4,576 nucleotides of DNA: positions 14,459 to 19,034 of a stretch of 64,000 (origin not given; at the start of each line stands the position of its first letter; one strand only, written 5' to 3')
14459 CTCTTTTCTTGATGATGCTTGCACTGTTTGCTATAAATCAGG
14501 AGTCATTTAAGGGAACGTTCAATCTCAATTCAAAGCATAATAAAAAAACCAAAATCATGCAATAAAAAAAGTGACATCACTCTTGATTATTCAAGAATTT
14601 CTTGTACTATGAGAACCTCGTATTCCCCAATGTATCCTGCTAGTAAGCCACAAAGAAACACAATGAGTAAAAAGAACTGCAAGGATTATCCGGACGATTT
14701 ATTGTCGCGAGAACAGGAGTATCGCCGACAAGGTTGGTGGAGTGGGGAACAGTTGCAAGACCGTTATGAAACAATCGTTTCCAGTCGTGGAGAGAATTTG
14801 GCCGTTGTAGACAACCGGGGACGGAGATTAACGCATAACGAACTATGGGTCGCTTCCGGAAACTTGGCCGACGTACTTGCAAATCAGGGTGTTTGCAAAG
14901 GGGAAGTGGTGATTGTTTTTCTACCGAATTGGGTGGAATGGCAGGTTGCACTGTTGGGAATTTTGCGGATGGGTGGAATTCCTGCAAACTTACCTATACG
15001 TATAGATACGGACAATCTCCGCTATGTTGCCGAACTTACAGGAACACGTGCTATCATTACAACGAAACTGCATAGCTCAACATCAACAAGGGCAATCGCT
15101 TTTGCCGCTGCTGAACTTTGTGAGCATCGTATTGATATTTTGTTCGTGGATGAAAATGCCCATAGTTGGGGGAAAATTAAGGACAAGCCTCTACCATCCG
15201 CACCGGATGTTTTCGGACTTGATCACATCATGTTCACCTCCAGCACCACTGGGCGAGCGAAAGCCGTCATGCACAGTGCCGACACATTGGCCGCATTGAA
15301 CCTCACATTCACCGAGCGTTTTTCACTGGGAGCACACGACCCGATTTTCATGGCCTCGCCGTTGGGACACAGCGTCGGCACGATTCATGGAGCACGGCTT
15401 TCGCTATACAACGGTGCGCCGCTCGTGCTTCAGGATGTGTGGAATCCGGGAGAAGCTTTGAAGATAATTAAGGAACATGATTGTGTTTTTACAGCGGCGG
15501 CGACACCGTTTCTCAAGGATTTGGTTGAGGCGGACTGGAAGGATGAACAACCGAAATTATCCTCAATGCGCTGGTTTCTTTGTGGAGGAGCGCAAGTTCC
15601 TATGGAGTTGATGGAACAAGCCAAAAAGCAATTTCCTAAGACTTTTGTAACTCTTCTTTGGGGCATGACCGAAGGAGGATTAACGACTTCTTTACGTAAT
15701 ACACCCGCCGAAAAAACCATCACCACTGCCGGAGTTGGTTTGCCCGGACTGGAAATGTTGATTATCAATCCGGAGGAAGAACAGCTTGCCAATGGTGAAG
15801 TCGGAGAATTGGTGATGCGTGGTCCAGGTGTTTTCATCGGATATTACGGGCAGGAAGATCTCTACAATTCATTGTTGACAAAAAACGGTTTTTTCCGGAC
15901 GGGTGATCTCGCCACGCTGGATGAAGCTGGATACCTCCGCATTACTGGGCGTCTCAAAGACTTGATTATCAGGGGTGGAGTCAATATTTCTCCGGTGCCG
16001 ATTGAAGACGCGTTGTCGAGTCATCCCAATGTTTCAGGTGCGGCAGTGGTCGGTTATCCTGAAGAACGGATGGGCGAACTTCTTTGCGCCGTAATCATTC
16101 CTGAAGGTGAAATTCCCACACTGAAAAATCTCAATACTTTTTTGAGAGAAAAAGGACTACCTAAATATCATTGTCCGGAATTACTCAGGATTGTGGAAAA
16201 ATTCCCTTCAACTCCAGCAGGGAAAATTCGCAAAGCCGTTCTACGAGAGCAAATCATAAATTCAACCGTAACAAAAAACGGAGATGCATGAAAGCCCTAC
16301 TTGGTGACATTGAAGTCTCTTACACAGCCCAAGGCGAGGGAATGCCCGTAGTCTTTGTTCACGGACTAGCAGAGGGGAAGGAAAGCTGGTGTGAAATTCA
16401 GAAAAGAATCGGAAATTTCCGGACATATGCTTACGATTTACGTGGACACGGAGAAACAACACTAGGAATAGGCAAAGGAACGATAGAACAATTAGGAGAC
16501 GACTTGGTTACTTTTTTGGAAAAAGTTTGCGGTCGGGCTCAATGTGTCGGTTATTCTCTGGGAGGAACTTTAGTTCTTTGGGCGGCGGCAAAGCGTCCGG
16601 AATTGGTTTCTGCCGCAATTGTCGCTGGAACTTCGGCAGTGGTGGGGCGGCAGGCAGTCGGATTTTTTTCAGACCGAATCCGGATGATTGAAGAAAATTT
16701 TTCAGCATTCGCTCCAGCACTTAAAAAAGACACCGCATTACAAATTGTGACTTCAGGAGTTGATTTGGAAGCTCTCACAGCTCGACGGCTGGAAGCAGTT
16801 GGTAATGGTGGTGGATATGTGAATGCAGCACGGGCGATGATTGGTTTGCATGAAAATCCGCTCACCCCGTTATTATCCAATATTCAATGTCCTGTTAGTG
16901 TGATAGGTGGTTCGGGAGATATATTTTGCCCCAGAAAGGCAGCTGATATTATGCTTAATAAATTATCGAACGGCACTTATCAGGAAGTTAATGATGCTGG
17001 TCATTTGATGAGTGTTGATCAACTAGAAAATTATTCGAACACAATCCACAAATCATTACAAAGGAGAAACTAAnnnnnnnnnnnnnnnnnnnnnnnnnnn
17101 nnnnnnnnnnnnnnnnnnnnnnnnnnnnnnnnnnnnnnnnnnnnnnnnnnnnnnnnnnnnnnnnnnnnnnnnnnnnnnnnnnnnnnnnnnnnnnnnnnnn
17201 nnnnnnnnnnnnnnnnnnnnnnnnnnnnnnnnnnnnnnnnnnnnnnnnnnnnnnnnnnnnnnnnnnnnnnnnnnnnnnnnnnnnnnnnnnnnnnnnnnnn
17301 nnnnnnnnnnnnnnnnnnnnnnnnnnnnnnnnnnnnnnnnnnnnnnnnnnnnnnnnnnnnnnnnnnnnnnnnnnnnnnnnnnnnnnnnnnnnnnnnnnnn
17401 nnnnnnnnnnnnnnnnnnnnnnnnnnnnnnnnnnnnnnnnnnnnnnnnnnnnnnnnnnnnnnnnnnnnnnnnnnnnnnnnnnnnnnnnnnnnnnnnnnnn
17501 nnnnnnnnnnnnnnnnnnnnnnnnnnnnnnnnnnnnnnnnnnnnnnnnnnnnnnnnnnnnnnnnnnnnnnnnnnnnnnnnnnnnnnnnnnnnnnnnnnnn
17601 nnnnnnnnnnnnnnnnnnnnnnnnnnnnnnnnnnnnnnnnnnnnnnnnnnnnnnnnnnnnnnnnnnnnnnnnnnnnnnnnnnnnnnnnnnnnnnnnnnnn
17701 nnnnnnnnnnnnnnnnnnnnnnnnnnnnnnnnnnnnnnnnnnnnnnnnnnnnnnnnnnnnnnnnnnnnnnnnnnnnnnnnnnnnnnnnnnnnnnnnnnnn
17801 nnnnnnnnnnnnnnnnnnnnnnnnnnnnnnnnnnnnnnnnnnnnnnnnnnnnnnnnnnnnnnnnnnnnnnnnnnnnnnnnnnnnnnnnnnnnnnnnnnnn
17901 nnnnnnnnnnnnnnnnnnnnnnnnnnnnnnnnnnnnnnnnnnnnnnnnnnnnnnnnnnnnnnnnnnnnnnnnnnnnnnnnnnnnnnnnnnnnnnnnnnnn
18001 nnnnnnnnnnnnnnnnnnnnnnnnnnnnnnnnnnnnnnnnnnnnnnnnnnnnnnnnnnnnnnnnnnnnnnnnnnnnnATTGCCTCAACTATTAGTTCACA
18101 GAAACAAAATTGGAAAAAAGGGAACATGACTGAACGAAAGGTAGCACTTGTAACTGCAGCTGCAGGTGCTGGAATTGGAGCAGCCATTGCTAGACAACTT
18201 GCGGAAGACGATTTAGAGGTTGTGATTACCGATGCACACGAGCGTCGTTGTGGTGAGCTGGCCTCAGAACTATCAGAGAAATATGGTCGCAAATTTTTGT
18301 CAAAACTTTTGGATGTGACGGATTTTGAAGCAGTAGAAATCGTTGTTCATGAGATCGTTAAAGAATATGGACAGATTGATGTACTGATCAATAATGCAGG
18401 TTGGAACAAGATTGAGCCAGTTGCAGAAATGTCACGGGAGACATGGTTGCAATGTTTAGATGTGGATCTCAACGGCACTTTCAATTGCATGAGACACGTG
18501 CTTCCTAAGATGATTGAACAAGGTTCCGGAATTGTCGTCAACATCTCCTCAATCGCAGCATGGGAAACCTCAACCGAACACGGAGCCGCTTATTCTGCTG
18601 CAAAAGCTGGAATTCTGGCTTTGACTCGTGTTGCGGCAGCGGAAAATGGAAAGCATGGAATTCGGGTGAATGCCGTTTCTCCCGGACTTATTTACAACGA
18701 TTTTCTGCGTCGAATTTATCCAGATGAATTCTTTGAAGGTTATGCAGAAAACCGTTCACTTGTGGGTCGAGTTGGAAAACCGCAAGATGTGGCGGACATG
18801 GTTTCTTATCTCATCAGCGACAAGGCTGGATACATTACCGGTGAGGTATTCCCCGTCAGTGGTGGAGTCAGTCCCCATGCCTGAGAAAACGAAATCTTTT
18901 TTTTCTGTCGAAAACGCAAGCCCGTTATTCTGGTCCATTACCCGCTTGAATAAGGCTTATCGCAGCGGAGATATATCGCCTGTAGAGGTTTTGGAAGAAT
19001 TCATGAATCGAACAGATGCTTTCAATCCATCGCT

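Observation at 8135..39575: Self-contained coenzyme F420 module joined to a roughly 25-kb amide/N-heterocycle catabolic island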

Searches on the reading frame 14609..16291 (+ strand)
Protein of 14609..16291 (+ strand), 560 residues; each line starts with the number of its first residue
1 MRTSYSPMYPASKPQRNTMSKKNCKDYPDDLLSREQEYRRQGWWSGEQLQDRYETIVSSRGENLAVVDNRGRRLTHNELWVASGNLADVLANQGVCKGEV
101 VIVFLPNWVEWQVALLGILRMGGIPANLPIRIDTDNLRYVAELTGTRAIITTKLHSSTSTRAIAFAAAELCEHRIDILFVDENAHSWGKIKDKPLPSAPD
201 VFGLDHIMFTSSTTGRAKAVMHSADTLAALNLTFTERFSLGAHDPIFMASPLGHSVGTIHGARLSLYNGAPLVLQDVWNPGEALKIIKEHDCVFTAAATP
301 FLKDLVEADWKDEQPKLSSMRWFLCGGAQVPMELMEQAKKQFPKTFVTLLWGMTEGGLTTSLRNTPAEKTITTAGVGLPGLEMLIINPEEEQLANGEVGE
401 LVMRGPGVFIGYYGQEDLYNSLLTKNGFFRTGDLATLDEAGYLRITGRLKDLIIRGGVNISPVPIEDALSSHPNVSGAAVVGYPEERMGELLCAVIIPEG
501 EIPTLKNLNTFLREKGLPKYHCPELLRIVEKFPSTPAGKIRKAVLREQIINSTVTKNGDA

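Call 3: search_protein_families(library=pfam, proteins=[window:14609-16291:+])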
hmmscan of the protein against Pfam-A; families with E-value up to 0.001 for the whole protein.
window:14609-16291:+ (560 aa): 2 families
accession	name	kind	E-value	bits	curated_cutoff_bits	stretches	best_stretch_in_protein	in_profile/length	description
PF00501.34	AMP-binding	-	1.1e-66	225.6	29.9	1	59-413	7-384/384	AMP-binding enzyme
PF13193.12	AMP-binding_C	-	2.9e-14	54.2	24.5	1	465-539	2-76/76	AMP-binding enzyme C-terminal domain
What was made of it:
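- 14630..16291 (+): acyl/aryl-CoA ligase (553 aa). Pfam finds AMP-binding (call 3).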

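Call 6: search_protein_families(library=ncbifam, proteins=[window:14609-16291:+], max_evalue=0.00001)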
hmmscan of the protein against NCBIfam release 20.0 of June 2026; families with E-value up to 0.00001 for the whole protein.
window:14609-16291:+ (560 aa): 105 families (the best 25 are shown)
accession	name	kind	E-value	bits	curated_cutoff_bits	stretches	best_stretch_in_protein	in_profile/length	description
NF004758.0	PRK06087.1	equivalog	1.1e-109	367.4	736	1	34-552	11-538/548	medium-chain fatty-acid--CoA ligase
TIGR03208.1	cyc_hxne_CoA_lg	equivalog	3.7e-95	319.7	792.3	1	36-547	11-538/538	cyclohexanecarboxylate-CoA ligase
NF004837.0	PRK06187.1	subfamily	1.3e-89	300.9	476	1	56-552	17-525/531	long-chain-fatty-acid--CoA ligase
NF009233.0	PRK12583.1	subfamily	3e-74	250.4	832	2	207-552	206-553/558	fatty acid CoA ligase family protein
TIGR02275.1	DHB_AMP_lig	equivalog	5.2e-72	242.8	723.55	1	34-546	10-526/526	(2,3-dihydroxybenzoyl)adenylate synthase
NF005801.1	PRK07656.1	equivalog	1.1e-70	238.7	657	1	60-546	14-500/500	FadD3 family acyl-CoA ligase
NF005702.0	PRK07514.1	subfamily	7.2e-65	219.3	558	1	49-549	5-500/506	malonyl-CoA synthase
NF005714.0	PRK07529.1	subfamily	3.7e-63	213.9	632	1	208-556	224-583/640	acyl-CoA synthetase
NF052269.1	Staph_lig_FadD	equivalog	2.3e-60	204.4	650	1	62-549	15-493/499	long-chain-fatty-acid--CoA ligase FadD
NF008192.1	PRK10946.1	equivalog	4.9e-60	203.3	783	1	34-551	11-531/534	(2,3-dihydroxybenzoyl)adenylate synthase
NF006181.0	PRK08314.1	subfamily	1.1e-59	202.1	705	2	200-550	202-555/563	long-chain-fatty-acid--CoA ligase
NF006182.0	PRK08316.1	subfamily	1.5e-59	201.9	663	1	62-551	26-519/523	fatty acyl-CoA synthetase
NF005307.0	PRK06839.1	equivalog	1.2e-58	198.9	748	1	62-549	17-493/496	o-succinylbenzoate--CoA ligase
NF006572.0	PRK09088.1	equivalog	9.7e-58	196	696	1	62-551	16-489/491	acyl-CoA synthetase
NF005676.0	PRK07470.1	equivalog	3.5e-57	194.2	774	1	61-554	34-534/544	acyl-CoA synthetase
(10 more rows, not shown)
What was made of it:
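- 14630..16291 (+): The best NCBIfam models, all below cut-off, are a medium-chain fatty-acid-CoA ligase and cyclohexanecarboxylate-CoA ligase (call 6).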

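Call 40: search_solved_structures(query=window:14630-16291:+, max_evalue=1e-20)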
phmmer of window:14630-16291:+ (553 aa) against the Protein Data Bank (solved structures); distinct sequences matched with E-value up to 1e-20: 111 (the best 60 are shown).
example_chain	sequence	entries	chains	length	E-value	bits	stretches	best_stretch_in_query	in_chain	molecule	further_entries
5wm2_A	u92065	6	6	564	4e-59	203.7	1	29-551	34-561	Salicylate-AMP ligase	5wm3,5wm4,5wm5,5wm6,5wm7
1md9_A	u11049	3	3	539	9.8e-58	199.1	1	19-543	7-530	2,3-dihydroxybenzoate-AMP ligase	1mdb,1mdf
6e8o_A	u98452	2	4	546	4.5e-57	196.9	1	21-543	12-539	2,3-dihydroxybenzoate-AMP ligase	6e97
5kei_A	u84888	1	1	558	1.7e-52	181.8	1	26-540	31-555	2,3-dihydroxybenzoate-AMP ligase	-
8wev_A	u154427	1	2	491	1.4e-48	168.9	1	59-540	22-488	Feruloyl-CoA Synthetase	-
8weu_A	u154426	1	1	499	1.5e-48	168.8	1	59-540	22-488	Fatty-acyl-CoA synthase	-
6iyk_A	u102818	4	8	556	1e-46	162.8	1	29-546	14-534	2,3-dihydroxybenzoate-AMP ligase component of enterobactin synthase multienzyme complex | Enterobactin synthase component E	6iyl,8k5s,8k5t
3rg2_A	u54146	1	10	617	2e-46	161.8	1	29-543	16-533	Enterobactin synthase component E (entE), 2,3-dihydro-2,3-dihydroxybenzoate synthetase, is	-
4iz6_A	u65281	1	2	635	2.2e-46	161.7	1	29-543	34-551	Enterobactin synthase component E, Isochorismatase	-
4fuq_A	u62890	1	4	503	2.8e-45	158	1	56-541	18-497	Malonyl CoA synthetase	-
4gxq_A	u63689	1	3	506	4.3e-45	157.4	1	56-541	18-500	Malonyl CoA synthetase, Benzoate-CoA ligase Chimeric protein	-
3o82_A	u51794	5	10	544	1.3e-44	155.8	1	26-548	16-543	Peptide arylation enzyme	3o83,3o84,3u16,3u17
4fut_A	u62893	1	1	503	2e-44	155.2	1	56-541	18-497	Malonyl CoA synthetase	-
9my6_B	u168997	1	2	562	2.5e-44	154.9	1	26-548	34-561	(2,3-dihydroxybenzoyl)adenylate synthase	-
9my5_B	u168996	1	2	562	2.6e-44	154.8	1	26-548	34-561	(2,3-dihydroxybenzoyl)adenylate synthase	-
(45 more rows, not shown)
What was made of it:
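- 14630..16291 (+): The best PDB relatives are salicylate-AMP ligase and DhbE (call 40).
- Aryl-acid character of the ligase: call 40. The ligase resembles aryl-acid activating enzymes (call 40).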

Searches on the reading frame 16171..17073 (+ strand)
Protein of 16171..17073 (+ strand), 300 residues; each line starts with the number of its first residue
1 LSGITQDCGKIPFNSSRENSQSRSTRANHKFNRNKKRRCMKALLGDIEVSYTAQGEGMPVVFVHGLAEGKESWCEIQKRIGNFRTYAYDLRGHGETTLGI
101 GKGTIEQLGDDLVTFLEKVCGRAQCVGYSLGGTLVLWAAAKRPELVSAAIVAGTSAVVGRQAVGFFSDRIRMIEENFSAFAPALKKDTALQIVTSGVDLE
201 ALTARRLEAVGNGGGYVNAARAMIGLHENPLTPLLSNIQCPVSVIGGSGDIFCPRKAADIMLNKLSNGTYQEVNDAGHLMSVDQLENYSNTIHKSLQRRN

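Call 3: search_protein_families(library=pfam, proteins=[window:16171-17073:+])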
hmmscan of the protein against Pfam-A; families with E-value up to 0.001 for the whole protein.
window:16171-17073:+ (300 aa): 3 families
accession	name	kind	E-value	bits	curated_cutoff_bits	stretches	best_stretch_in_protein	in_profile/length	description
PF00561.26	Abhydrolase_1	-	2.8e-20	73.5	25.8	1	59-282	2-242/245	alpha/beta hydrolase fold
PF12697.13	Abhydrolase_6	-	7.9e-15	56.5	26.3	1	60-282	1-208/217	Alpha/beta hydrolase family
PF12146.15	Hydrolase_4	-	3.3e-13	50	27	1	60-280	7-234/239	Serine aminopeptidase, S33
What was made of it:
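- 16288..17073 (+): alpha/beta-fold hydrolase (261 aa). Pfam finds Abhydrolase_1 (call 3).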

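Call 6: search_protein_families(library=ncbifam, proteins=[window:16171-17073:+], max_evalue=0.00001)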
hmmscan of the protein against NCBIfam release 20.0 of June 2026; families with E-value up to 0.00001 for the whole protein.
window:16171-17073:+ (300 aa): 15 families
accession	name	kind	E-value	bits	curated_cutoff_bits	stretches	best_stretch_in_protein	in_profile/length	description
NF051488.1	bifunc_PcaDC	exception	7.8e-27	94.4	390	1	51-298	4-252/375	bifunctional 3-oxoadipate enol-lactonase/4-carboxymuconolactone decarboxylase PcaDC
TIGR02427.1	protocat_pcaD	equivalog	2.5e-26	92.6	255.85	1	58-296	14-250/251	3-oxoadipate enol-lactonase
NF051487.1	bifunc_PcaCD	exception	3.7e-23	82.3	430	1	47-296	162-411/413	bifunctional 4-carboxymuconolactone decarboxylase/3-oxoadipate enol-lactonase PcaCD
NF011457.0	PRK14875.1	equivalog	4.6e-23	81.8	307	1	32-297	105-370/372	acetoin dehydrogenase dihydrolipoyllysine-residue acetyltransferase subunit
NF050089.1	i_nPHAscl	equivalog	4.5e-17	62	300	1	49-159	9-122/288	intracellular short-chain-length polyhydroxyalkanoate depolymerase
TIGR03695.1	menH_SHCHC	equivalog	1.6e-16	60.5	208.55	1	58-156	3-106/252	2-succinyl-6-hydroxy-2,4-cyclohexadiene-1-carboxylate synthase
TIGR01738.1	bioH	equivalog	5.1e-12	45.9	206.95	1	57-278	3-227/245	pimeloyl-ACP methyl ester esterase BioH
TIGR03611.1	RutD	equivalog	1.1e-11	44.7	238.5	1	49-296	5-255/258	pyrimidine utilization protein D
TIGR03056.1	bchO_mg_che_rel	equivalog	5.9e-11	41.9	172.55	1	51-292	22-273/278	alpha/beta fold hydrolase BchO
NF008340.0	PRK11126.1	equivalog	1.5e-10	40.8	261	1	55-154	12-112/255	2-succinyl-6-hydroxy-2,4-cyclohexadiene-1-carboxylate synthase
NF052614.1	AB_fold_OlsI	equivalog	1.1e-08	35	385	1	55-286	15-245/272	ornithine lipid biosynthesis O-acyltransferase OlsI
NF004514.1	PRK05855.1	equivalog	6.8e-08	31.5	455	1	49-146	12-115/578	SDR family oxidoreductase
NF052610.1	macro_16_ester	equivalog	2.4e-07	30.4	420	0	73-157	43-130/281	alpha/beta fold macrolide esterase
NF041759.1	mac_hydro_EstT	equivalog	4.8e-07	29.2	450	0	83-154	51-126/278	macrolide hydrolase EstT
NF002938.0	PRK03592.1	equivalog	4e-06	26.4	241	1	44-171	17-144/298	haloalkane dehalogenase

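Call 41: search_solved_structures(query=window:16288-17073:+, max_evalue=1e-8)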
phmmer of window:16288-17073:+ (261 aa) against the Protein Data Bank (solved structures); distinct sequences matched with E-value up to 1e-8: 15.
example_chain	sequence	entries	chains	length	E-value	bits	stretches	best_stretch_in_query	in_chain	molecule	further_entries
4uhh_A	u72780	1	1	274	3.7e-17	66.2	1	3-258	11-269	ESTERASE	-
4uhc_A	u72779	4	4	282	4.1e-17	66.1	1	3-258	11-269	ESTERASE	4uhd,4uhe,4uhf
3e3a_A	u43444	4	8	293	8.5e-12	48.7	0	8-127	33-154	POSSIBLE PEROXIDASE BPOC | putative Bromoperoxidase | protein Rv0554, putative Bromoperoxidase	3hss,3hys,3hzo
7ld8_A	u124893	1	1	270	9e-12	48.6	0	8-127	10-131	Putative non-heme bromoperoxidase BpoC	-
4lxg_A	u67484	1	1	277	5.8e-11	45.9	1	8-249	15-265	MCP Hydrolase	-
3om8_A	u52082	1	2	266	6.8e-11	45.7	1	40-145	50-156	Probable hydrolase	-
2xua_A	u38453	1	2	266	9.2e-11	45.3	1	20-255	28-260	3-OXOADIPATE ENOL-LACTONASE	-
4lxh_A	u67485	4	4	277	1.5e-10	44.5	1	8-249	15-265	MCP Hydrolase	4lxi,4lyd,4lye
4l0c_A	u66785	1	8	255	8.1e-10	42.2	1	15-252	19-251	Deformylase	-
5egn_A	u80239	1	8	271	9.3e-10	42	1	8-250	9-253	Esterase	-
7c4d_A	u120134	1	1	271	1.1e-09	41.7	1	4-114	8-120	Putative esterase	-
9c2g_A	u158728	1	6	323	1.6e-09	41.2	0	171-245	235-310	Isobutylene epoxide hydrolase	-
5a62_A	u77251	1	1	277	2.6e-09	40.5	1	17-116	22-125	PUTATIVE ALPHA/BETA HYDROLASE FOLD PROTEIN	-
8ynv_A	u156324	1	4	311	4.2e-09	39.8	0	21-115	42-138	poly(3-hydroxybutyrate) depolymerase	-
10xn_A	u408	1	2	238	4.2e-09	39.8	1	10-138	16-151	Triacylglycerol lipase related protein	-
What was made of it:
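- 16288..17073 (+): Weak relatives are PcaD enol-lactonase and meta-cleavage-product hydrolases (calls 6, 41).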

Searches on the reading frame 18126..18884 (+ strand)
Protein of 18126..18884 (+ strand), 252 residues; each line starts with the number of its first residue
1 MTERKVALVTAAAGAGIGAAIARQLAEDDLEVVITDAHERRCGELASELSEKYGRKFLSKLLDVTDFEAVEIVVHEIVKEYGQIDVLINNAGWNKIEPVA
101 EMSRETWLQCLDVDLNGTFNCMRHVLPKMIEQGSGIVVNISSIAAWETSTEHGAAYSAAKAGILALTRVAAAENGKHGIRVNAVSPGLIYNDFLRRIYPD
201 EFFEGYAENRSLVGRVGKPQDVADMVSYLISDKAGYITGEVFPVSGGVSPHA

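Call 3: search_protein_families(library=pfam, proteins=[window:18126-18884:+])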
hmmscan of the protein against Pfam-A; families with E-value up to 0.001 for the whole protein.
window:18126-18884:+ (252 aa): 4 families
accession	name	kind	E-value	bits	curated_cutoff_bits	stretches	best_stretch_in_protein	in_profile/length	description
PF13561.12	adh_short_C2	-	4.3e-65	220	27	1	12-249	3-236/236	Enoyl-(Acyl carrier protein) reductase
PF00106.31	adh_short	-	5.8e-55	186.2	26.6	1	5-198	1-191/195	short chain dehydrogenase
PF08659.16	KR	-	7.4e-10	39.5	22.6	1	8-171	4-164/180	KR domain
PF23441.1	SDR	-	0.00083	19.3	27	0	15-248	17-255/258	SDR-like rossmann domain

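Call 6: search_protein_families(library=ncbifam, proteins=[window:18126-18884:+], max_evalue=0.00001)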
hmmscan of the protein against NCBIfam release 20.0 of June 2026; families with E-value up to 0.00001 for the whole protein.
window:18126-18884:+ (252 aa): 230 families (the best 25 are shown)
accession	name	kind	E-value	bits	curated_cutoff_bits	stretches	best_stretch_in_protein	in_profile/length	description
NF005880.0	PRK07831.1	equivalog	1.5e-67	228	336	1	3-246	17-260/263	SDR family oxidoreductase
NF004198.0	PRK05653.1-3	equivalog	1.4e-64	217.9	296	1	3-248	6-246/248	3-oxoacyl-ACP reductase FabG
NF009466.0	PRK12826.1-2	subfamily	2.3e-62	210.7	222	1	4-248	3-244/248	3-oxoacyl-ACP reductase FabG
TIGR01830.1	3oxo_ACP_reduc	equivalog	4.2e-61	206.7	297.75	1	7-248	1-238/239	3-oxoacyl-[acyl-carrier-protein] reductase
NF004818.0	PRK06172.1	equivalog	1.7e-58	198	336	1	3-248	6-250/253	SDR family oxidoreductase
NF009464.0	PRK12824.1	subfamily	2.4e-58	197.7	269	1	4-248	2-242/245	3-oxoacyl-ACP reductase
NF052558.1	MBtsdlDhBudC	equivalog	1.6e-57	195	270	1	3-249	2-242/250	meso-2,3-butanediol dehydrogenase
NF004791.0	PRK06138.1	equivalog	9.5e-57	192.2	312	1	4-249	5-250/252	SDR family oxidoreductase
NF005559.1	PRK07231.1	subfamily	3.6e-56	190.5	215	1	3-248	3-247/249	glucose 1-dehydrogenase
NF053701.1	CsHdxCHCADhChcB2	equivalog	1.7e-55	188.2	350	1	4-248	3-242/245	cis-4-hydroxycyclohexanecarboxylate dehydrogenase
NF009093.0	PRK12429.1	subfamily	8.2e-54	182.6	258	1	2-247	3-255/259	3-hydroxybutyrate dehydrogenase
NF004197.0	PRK05653.1-1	equivalog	1e-53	182.5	332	1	3-248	6-246/249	3-oxoacyl-ACP reductase FabG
TIGR01829.1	AcAcCoA_reduct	subfamily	3.5e-53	180.7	302.1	1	5-248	1-240/242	acetoacetyl-CoA reductase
NF005853.0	PRK07774.1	equivalog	6.3e-52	176.4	303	1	3-248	5-246/250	SDR family oxidoreductase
NF047923.1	pyridox_DH_SDR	equivalog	1.1e-51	175.7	325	1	3-248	2-240/243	pyridoxal 4-dehydrogenase, SDR-type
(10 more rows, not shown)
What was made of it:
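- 18126..18884 (+): SDR (FabG-like, 252 aa). Pfam and NCBIfam (calls 3, 6).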
